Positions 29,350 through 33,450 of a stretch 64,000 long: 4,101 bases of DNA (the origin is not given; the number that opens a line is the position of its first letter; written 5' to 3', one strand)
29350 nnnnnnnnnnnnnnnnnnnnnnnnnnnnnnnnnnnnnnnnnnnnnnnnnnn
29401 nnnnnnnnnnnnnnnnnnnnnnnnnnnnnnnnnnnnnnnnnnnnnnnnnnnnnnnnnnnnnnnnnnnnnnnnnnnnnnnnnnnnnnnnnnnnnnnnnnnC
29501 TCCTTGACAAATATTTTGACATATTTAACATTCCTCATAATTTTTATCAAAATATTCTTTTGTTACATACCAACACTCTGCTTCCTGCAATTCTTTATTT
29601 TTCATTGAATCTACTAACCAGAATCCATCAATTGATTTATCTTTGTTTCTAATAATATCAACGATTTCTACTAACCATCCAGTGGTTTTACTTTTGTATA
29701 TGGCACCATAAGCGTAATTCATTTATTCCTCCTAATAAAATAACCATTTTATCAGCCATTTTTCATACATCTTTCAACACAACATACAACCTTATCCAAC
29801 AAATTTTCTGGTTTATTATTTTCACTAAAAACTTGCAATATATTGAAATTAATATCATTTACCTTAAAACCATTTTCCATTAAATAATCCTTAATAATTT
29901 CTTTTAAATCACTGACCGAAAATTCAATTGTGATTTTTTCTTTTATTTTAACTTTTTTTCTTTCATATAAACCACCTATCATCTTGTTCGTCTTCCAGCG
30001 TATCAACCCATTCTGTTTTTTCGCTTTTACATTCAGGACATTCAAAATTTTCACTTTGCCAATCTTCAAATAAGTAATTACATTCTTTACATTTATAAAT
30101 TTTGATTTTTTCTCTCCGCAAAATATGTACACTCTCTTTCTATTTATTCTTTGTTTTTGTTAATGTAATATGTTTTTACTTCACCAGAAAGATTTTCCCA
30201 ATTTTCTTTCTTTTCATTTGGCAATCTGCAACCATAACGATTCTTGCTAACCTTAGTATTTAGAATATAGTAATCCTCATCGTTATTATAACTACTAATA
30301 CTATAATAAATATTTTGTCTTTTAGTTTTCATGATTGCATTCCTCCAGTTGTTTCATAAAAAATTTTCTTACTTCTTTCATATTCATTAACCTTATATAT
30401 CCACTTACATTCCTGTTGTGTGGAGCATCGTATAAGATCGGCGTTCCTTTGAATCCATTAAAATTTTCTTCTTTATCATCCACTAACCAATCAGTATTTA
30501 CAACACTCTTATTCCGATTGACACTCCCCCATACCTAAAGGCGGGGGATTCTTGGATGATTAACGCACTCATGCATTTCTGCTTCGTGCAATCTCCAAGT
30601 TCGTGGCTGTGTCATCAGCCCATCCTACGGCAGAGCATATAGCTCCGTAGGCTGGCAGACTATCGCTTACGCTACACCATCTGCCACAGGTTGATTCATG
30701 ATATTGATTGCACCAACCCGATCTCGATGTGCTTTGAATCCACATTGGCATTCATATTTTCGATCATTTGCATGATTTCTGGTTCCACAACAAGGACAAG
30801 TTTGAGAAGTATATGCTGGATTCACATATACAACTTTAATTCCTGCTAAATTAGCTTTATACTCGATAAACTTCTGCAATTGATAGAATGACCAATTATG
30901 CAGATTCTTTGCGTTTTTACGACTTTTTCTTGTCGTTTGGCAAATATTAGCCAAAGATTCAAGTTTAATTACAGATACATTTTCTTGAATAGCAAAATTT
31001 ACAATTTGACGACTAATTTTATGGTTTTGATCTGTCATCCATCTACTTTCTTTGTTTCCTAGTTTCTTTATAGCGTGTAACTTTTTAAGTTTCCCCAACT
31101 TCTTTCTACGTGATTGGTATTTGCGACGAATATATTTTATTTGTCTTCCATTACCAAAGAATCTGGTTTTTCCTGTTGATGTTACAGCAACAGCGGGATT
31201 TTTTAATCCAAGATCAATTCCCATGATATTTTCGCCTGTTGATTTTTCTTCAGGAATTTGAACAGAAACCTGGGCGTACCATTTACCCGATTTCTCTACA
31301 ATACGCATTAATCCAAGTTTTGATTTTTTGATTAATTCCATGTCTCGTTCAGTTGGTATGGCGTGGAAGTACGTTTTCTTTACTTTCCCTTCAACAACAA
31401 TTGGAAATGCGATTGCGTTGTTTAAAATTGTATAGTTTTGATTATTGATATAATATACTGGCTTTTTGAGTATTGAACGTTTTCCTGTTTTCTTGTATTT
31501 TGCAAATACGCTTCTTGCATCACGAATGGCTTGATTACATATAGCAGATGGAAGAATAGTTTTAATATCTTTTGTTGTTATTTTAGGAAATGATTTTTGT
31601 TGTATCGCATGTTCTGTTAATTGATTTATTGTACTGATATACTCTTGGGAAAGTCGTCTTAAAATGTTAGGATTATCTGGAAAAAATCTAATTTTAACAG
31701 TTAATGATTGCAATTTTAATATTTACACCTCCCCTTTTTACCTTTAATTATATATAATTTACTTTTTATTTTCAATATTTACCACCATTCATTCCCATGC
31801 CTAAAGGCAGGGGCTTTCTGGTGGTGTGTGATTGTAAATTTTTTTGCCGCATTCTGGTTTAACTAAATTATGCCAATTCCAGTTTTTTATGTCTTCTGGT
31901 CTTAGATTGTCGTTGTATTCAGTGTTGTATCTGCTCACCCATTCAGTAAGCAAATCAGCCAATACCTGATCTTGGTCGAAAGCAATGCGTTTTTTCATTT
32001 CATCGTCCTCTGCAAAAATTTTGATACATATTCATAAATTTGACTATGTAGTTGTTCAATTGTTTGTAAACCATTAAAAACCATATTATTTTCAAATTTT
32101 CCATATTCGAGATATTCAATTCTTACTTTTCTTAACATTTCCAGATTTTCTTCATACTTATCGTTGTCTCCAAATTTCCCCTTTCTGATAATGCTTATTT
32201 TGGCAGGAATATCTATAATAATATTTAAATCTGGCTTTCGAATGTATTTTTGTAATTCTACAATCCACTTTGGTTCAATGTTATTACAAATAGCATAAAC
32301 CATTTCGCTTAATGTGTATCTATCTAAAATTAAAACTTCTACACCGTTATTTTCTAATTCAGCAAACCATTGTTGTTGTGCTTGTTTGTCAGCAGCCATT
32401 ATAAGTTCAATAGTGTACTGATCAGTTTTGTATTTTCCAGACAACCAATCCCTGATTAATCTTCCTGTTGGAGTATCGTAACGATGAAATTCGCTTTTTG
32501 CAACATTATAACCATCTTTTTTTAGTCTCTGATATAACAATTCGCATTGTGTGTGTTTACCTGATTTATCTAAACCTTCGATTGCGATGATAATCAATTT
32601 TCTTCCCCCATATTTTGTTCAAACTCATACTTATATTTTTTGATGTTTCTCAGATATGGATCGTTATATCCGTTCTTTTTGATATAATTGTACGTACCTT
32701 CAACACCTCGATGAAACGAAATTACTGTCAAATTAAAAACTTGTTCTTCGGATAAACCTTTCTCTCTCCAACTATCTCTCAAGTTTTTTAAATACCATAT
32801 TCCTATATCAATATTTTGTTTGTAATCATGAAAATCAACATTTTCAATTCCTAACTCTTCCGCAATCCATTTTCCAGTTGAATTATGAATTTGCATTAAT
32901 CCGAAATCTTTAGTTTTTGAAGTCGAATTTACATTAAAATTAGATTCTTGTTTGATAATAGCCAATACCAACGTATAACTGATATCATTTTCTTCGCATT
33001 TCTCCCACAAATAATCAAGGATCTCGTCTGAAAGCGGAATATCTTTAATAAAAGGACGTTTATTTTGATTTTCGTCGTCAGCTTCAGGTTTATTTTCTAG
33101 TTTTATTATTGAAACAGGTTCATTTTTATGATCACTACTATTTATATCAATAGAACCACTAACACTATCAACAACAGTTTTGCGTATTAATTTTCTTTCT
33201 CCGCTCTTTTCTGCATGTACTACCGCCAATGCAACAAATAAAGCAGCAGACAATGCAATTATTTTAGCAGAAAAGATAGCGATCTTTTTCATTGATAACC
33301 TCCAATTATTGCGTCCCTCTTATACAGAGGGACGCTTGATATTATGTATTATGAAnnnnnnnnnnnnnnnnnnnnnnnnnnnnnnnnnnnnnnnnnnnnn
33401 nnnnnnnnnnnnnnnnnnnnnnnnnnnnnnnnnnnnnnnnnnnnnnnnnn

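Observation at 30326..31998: TnpB-only IS200/IS605 element with a candidate guide RNA, inserted 3' of TTAC into a 5'-deoxyribonucleotidase gene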

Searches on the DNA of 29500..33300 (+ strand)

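Call 5: search_dna_similar(query=window:29500-33300:+, collection=phages, mode=near, max_rows=30)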
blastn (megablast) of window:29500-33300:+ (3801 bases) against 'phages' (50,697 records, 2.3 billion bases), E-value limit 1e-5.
No match.

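Call 6: search_dna_similar(query=window:30518-31833:-, collection=phages, mode=distant, max_rows=30)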
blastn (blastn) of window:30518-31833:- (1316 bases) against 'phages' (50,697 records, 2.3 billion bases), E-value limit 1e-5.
No match.

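Call 9: search_rna_families(source=window, start=30200, end=32100, threshold=evalue, max_evalue=10, show_alignments=2)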
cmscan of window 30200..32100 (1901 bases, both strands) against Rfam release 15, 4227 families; matches with E-value up to 10: 6.
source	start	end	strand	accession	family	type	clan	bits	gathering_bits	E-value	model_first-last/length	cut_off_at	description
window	31165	31280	+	RF01230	snoR77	Gene; snRNA; snoRNA; HACA-box;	-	18.9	47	5.5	1-131/131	no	Small nucleolar RNA snoR77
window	31713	31741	-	RF01360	CRISPR-DR47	Gene; CRISPR;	-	18.3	39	3.5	1-37/37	no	CRISPR RNA direct repeat element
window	31813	31981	-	RF01992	VIS1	Gene; lncRNA;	-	16.7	100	8.4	1-202/202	no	Viral integration site 1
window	31322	31369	+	RF01748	nuoG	Cis-reg;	-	16.3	33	2.5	1-43/43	no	nuoG RNA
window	30591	30620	-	RF01141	sR18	Gene; snRNA; snoRNA; CD-box;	-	14.2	45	4.2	1-56/56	no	Small nucleolar RNA sR18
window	30955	30989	+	RF03150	RAGATH-15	Gene; sRNA;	-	11.7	199.5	6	182-216/299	no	RAGATH-15 RNA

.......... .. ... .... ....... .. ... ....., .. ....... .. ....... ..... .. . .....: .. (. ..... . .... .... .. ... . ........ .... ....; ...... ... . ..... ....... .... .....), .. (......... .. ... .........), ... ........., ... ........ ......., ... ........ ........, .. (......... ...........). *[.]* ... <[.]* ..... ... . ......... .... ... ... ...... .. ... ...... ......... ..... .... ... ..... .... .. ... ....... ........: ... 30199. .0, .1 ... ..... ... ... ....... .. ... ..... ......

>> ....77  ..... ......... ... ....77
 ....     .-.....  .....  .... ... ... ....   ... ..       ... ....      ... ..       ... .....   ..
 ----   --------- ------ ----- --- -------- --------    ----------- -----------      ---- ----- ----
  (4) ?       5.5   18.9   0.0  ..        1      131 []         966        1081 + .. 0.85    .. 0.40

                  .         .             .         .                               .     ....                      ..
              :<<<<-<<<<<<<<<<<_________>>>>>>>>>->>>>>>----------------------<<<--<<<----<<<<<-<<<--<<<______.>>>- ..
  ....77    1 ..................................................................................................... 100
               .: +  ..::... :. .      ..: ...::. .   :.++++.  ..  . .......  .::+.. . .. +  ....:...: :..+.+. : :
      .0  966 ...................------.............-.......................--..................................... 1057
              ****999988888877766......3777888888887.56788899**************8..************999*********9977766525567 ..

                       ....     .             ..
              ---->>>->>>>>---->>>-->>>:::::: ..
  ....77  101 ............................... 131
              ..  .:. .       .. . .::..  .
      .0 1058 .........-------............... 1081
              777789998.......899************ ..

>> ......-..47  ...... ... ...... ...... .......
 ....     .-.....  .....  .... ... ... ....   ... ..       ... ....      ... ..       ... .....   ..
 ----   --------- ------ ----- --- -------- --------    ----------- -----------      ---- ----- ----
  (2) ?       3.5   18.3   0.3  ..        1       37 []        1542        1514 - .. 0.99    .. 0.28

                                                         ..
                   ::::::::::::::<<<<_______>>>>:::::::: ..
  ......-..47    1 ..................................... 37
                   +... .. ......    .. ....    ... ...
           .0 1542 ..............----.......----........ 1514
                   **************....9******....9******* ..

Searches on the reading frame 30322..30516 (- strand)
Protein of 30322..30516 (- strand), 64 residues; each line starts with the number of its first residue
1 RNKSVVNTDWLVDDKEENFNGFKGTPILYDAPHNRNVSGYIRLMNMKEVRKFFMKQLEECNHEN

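Call 4: search_protein_families(library=pfam, proteins=[window:30322-30516:-], max_evalue=0.1)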
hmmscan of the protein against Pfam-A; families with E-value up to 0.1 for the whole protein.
window:30322-30516:- (64 aa): 1 family
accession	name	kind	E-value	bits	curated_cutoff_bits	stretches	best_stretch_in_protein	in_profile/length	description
PF06941.18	NT5C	-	6.3e-08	33.1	24.8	1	2-53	123-174/180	5' nucleotidase, deoxy (Pyrimidine), cytosolic type C protein (NT5C)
